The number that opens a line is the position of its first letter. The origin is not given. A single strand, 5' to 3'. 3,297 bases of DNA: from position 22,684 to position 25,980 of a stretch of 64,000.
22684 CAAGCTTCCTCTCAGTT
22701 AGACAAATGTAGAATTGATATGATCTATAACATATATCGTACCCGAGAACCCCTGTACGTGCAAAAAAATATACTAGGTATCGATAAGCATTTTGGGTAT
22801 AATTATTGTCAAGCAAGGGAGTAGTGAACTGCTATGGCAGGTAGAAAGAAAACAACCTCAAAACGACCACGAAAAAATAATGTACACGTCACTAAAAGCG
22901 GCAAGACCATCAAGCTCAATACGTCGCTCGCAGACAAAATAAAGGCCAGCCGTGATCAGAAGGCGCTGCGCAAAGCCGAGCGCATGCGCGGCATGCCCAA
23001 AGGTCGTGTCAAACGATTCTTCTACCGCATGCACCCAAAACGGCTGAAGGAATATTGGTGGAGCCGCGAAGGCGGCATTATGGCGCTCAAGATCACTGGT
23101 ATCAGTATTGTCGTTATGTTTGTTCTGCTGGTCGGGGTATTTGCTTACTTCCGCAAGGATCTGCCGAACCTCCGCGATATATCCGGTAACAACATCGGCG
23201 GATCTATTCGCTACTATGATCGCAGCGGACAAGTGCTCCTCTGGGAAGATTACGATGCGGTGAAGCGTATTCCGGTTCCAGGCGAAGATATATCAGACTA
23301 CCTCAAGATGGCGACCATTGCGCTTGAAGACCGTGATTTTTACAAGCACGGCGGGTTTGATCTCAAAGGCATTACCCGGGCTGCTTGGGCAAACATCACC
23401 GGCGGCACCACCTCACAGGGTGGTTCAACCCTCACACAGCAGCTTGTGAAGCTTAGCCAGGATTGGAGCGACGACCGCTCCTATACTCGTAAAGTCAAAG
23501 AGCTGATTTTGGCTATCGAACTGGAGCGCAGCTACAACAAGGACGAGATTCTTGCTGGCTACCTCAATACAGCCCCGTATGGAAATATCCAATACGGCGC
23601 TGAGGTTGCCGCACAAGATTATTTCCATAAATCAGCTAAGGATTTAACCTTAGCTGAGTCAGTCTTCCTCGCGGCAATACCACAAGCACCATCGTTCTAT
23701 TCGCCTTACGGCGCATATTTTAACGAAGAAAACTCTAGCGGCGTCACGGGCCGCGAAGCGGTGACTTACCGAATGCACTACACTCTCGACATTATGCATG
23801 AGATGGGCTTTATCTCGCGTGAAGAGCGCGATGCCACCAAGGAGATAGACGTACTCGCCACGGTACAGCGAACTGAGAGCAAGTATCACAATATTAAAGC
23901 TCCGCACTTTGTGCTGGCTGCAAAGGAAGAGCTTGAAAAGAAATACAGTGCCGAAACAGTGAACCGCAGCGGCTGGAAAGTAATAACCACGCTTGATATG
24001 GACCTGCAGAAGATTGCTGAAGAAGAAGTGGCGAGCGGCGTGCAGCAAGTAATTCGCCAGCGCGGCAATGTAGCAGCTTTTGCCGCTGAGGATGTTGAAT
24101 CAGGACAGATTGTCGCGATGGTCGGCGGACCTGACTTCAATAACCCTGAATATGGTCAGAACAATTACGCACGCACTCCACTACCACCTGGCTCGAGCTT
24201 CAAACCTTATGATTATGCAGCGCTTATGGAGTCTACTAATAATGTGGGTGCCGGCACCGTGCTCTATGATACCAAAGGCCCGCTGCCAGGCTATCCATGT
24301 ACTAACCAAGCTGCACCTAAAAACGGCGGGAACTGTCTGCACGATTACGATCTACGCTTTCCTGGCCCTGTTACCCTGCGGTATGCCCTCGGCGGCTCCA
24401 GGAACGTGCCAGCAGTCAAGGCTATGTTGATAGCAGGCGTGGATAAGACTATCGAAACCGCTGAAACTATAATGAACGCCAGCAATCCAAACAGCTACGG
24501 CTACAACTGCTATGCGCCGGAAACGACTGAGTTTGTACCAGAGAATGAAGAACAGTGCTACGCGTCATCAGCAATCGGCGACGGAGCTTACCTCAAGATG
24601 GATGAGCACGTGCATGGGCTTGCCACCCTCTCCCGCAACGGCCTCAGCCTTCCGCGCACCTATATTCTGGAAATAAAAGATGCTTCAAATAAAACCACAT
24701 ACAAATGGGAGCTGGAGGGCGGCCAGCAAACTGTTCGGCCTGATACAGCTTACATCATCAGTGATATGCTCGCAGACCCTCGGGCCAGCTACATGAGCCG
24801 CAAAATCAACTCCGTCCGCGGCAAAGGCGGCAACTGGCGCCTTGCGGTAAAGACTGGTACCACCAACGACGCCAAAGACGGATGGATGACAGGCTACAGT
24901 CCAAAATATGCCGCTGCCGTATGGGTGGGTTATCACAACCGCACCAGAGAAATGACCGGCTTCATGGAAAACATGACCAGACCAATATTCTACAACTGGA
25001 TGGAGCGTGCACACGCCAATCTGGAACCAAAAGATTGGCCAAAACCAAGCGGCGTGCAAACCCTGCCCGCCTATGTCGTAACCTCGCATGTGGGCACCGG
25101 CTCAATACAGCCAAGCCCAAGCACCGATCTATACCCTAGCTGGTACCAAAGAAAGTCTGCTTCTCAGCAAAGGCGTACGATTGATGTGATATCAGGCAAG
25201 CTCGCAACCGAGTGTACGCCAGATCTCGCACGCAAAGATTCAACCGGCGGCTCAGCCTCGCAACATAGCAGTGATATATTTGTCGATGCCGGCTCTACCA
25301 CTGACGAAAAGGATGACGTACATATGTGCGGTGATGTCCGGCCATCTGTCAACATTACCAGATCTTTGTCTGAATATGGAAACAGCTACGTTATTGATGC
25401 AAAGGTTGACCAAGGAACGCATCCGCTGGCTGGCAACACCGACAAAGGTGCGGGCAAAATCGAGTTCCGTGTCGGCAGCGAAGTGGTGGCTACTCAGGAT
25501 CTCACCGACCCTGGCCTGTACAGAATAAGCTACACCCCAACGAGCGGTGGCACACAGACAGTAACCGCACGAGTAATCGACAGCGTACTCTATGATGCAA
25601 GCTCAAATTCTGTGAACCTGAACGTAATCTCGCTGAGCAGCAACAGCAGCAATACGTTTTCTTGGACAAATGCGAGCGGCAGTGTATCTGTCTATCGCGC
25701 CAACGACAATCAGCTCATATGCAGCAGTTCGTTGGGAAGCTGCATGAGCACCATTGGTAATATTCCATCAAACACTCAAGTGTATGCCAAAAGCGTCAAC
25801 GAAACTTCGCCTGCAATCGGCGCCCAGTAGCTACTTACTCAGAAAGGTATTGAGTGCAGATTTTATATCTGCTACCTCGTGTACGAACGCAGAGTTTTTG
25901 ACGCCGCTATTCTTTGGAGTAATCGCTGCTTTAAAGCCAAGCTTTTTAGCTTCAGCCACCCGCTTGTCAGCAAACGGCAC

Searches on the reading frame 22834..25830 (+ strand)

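Call 59: search_protein_families(library=pfam, proteins=[window:22834-25830:+], max_evalue=0.000001)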
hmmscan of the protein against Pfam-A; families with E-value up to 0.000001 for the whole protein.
window:22834-25830:+ (998 aa): 2 families
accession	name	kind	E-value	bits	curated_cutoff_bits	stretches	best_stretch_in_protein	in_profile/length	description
PF00912.28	Transgly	-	1.5e-55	187.8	27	1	141-298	10-163/178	Transglycosylase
PF00905.27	Transpeptidase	-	4.2e-14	52.9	22.1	1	416-723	3-298/299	Penicillin binding protein transpeptidase domain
